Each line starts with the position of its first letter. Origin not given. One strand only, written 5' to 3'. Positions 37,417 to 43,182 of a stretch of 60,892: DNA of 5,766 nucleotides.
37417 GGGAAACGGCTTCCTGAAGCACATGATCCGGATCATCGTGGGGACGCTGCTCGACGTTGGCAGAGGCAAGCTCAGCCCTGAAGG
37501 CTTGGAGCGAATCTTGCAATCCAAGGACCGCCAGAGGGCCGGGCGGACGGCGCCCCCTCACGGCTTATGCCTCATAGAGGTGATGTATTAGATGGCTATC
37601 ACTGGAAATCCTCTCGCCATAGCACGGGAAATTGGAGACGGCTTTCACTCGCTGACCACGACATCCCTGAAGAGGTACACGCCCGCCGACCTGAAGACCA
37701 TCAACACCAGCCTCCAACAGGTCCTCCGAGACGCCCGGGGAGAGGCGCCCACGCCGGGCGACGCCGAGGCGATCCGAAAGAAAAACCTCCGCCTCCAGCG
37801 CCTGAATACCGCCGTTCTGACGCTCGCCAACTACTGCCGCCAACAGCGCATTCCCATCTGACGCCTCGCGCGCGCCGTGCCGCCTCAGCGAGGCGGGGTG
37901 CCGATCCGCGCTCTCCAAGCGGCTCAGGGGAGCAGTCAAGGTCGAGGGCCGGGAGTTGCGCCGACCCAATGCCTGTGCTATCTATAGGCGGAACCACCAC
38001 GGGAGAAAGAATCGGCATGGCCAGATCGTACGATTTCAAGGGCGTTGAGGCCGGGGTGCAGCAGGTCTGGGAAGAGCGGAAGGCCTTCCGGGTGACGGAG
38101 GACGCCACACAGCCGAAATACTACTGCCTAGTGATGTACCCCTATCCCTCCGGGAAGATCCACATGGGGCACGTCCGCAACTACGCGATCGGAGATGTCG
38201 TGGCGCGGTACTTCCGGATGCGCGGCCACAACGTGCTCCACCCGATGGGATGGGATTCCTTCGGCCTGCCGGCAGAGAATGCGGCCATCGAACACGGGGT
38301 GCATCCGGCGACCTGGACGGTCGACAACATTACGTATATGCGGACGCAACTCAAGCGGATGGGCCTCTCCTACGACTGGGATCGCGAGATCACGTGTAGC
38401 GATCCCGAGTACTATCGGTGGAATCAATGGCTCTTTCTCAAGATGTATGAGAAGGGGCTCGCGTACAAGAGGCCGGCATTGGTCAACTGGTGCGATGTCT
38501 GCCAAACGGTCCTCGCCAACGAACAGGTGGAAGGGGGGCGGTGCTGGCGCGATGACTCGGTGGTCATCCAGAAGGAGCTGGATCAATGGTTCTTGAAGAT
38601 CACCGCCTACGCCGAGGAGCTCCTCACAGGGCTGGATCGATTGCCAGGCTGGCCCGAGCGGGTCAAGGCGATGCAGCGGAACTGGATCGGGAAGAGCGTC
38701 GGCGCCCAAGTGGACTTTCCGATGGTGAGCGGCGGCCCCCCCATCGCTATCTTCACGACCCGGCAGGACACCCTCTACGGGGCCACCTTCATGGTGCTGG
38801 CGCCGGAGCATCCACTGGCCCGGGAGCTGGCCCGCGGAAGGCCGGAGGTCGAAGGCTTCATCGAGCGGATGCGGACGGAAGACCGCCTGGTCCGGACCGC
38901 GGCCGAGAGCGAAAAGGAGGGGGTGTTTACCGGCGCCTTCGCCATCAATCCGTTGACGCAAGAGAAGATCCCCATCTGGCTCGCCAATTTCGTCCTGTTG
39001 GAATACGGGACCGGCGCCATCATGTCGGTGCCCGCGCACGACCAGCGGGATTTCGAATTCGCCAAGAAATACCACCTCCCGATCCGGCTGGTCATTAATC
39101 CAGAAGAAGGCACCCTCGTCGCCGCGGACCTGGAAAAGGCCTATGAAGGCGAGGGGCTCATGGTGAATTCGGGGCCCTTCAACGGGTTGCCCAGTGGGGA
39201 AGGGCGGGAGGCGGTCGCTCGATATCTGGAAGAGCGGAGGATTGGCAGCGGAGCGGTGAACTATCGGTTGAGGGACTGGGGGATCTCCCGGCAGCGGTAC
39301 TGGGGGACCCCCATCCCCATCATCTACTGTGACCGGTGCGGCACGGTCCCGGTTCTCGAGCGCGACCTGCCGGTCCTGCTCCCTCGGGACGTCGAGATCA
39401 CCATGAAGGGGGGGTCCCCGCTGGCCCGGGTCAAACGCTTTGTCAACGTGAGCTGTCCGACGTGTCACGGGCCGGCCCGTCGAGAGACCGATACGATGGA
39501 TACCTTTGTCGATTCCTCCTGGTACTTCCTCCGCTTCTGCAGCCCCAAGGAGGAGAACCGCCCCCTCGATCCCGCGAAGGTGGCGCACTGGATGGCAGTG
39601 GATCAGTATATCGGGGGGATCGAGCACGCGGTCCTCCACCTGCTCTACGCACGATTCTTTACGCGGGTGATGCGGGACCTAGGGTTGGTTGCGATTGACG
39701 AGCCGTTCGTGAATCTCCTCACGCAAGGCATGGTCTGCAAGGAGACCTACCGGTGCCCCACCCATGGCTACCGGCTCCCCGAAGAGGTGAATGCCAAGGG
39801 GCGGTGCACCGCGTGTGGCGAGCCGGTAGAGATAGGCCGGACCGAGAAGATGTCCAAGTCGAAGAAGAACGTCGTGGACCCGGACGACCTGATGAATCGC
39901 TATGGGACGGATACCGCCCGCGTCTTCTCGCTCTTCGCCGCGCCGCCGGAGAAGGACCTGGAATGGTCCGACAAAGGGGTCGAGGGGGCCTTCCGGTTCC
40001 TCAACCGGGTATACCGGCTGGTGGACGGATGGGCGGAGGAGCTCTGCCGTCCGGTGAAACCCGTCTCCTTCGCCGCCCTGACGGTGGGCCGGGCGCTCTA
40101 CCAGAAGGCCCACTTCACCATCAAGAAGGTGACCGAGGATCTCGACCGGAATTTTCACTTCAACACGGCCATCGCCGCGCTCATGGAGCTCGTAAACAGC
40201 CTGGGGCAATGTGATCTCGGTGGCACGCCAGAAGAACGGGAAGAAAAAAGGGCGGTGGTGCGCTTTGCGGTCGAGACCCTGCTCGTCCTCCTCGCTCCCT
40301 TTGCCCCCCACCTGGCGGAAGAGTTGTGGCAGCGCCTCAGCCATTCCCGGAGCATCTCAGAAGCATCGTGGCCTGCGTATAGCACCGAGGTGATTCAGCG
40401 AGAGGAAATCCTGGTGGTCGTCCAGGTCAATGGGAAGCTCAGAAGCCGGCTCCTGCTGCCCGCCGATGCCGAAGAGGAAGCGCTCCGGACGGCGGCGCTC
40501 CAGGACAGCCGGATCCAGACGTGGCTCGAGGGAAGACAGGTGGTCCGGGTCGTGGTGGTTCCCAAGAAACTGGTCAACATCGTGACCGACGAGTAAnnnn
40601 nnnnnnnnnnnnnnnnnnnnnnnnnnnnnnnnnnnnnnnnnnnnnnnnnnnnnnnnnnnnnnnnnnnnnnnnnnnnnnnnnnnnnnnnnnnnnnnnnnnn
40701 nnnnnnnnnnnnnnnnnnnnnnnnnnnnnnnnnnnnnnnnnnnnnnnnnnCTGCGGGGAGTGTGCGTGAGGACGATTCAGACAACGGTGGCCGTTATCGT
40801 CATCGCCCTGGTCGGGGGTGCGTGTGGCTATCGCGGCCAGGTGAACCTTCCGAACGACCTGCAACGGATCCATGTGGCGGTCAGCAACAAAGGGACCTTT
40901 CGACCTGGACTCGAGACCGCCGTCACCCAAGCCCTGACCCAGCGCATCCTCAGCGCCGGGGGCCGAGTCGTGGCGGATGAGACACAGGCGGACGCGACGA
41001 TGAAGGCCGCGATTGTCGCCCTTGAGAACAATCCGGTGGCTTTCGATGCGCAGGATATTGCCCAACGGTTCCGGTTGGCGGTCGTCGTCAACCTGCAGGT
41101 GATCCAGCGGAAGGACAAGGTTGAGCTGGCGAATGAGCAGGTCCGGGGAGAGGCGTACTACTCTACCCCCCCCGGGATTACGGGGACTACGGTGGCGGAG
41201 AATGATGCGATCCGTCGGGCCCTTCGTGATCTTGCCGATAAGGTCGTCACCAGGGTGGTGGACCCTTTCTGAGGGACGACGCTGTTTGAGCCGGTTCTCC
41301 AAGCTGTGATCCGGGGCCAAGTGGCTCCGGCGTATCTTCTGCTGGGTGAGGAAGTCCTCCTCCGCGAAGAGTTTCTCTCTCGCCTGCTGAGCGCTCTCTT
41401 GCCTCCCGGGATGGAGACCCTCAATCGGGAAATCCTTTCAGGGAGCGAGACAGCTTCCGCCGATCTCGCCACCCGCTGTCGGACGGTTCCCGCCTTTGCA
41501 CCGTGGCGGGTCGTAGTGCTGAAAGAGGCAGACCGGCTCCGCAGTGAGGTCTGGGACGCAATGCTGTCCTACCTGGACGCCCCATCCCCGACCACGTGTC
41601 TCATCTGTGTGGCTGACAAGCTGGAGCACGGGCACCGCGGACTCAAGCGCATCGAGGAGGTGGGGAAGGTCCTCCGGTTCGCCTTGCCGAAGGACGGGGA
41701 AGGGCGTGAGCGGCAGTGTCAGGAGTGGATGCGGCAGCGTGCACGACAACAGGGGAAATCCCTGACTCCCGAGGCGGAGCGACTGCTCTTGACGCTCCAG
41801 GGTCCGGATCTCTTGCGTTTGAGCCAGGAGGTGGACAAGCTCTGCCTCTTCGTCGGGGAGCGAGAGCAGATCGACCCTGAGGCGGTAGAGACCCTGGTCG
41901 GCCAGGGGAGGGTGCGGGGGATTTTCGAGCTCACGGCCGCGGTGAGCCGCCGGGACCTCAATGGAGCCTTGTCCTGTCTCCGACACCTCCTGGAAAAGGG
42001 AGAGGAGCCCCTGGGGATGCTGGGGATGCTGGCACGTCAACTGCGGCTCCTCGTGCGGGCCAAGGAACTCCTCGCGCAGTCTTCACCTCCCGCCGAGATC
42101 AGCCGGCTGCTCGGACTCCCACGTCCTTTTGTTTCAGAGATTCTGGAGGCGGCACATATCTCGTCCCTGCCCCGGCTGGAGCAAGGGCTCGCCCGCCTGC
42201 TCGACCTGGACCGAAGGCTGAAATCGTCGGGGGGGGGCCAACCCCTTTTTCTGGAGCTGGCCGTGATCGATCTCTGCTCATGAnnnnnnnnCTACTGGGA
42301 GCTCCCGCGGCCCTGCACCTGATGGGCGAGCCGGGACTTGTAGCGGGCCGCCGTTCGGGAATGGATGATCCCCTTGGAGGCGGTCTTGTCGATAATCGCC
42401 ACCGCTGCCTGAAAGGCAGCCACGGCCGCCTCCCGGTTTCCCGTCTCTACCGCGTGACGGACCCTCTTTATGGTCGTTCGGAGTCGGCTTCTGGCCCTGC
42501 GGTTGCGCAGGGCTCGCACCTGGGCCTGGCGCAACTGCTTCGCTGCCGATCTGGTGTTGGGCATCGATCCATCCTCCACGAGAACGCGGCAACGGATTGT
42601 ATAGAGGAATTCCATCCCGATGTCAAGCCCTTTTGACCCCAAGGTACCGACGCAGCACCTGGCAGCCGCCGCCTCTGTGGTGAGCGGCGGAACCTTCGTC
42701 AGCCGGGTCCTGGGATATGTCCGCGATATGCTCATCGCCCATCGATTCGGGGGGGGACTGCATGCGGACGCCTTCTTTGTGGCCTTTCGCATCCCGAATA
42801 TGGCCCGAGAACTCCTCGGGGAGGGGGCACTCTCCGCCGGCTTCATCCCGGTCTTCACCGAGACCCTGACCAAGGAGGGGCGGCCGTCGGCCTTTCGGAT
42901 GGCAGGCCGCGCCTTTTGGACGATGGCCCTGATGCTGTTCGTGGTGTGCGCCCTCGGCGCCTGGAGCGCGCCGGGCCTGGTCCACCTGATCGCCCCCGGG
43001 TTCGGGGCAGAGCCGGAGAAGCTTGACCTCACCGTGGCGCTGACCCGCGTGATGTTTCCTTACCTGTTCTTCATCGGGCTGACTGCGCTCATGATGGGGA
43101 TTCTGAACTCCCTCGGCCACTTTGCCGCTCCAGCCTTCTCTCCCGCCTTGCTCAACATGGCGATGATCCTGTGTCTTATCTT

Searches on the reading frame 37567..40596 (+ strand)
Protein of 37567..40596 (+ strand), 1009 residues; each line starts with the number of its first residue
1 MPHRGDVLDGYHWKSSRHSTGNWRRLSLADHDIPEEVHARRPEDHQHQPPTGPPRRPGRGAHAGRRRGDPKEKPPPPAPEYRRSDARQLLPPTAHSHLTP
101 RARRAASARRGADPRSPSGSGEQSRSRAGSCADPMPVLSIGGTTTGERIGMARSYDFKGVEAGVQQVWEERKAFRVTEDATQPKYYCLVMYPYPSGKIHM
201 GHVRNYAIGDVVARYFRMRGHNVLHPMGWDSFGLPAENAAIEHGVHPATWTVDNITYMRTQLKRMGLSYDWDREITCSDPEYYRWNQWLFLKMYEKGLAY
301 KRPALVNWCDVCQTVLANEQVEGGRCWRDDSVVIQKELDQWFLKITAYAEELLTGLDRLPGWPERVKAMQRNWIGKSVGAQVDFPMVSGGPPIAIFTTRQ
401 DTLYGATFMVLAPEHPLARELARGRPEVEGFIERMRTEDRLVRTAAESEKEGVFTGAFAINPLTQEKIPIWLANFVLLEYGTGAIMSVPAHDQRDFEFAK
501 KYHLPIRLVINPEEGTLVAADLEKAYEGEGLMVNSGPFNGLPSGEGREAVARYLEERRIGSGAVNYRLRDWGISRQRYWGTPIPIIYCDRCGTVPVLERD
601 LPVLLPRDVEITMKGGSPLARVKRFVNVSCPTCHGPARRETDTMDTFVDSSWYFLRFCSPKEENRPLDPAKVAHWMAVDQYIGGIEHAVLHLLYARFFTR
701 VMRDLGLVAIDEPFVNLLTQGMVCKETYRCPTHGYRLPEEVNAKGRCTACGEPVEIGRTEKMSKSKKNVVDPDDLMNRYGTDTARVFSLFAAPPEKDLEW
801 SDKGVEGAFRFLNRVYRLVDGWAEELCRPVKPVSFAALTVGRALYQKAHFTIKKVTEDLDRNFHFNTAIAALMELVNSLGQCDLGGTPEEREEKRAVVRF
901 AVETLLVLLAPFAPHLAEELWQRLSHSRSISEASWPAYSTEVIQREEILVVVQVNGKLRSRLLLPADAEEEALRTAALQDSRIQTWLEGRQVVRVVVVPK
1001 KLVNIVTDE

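Call 25: search_protein_families(library=pfam, proteins=[window:37567-40596:+], max_evalue=0.00001)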
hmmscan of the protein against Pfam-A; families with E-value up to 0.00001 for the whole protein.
window:37567-40596:+ (1009 aa): 4 families
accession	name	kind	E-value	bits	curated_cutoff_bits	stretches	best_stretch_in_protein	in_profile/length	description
PF13603.12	tRNA-synt_1_2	-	5.1e-73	245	25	1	371-555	1-185/185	Leucyl-tRNA synthetase, editing domain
PF00133.28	tRNA-synt_1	-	2.6e-50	171.8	22.7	3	164-375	2-226/414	tRNA synthetases class I (I, L, M and V)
PF09334.17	tRNA-synt_1g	-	1.3e-31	110.2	20.1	1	191-323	7-137/391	tRNA synthetases class I (M)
PF08264.19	Anticodon_1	-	3.6e-25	89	25.1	1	842-971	2-145/148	Anticodon-binding domain of tRNA ligase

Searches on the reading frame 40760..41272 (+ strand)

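Call 26: search_protein_families(library=pfam, proteins=[window:40760-41272:+], max_evalue=0.00001)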
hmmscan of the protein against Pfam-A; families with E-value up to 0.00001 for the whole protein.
window:40760-41272:+ (170 aa): 1 family
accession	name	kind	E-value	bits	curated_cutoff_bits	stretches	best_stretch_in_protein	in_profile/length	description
PF04390.17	LptE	-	8.7e-15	55.9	23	1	34-166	1-118/118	Lipopolysaccharide-assembly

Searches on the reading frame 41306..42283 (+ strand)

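Call 26: search_protein_families(library=pfam, proteins=[window:41306-42283:+], max_evalue=0.00001)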
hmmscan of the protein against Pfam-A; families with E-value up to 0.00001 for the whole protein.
window:41306-42283:+ (325 aa): 2 families
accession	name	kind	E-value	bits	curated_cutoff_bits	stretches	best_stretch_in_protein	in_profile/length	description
PF21694.2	DNA_pol3_delta_C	-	6.1e-21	75.1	27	1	206-322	4-120/121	DNA polymerase III delta subunit, C-terminal domain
PF06144.19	DNA_pol3_delta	-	3.2e-09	37.3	21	1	10-120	1-118/124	DNA polymerase III, delta subunit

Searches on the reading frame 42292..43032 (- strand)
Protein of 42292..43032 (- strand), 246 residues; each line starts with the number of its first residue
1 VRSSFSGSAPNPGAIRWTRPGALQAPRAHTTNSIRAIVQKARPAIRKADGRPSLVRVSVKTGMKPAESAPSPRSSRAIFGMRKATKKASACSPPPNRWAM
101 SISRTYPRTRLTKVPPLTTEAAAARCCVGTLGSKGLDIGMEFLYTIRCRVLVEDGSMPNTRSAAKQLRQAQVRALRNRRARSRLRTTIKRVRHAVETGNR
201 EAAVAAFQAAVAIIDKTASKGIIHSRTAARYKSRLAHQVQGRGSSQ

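Call 26: search_protein_families(library=pfam, proteins=[window:42292-43032:-], max_evalue=0.00001)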
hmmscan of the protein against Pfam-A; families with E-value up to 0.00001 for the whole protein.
window:42292-43032:- (246 aa): 1 family
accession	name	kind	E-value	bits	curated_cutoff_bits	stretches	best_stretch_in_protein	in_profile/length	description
PF01649.23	Ribosomal_S20p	-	1.2e-25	90.4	29.5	1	158-239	1-82/83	Ribosomal protein S20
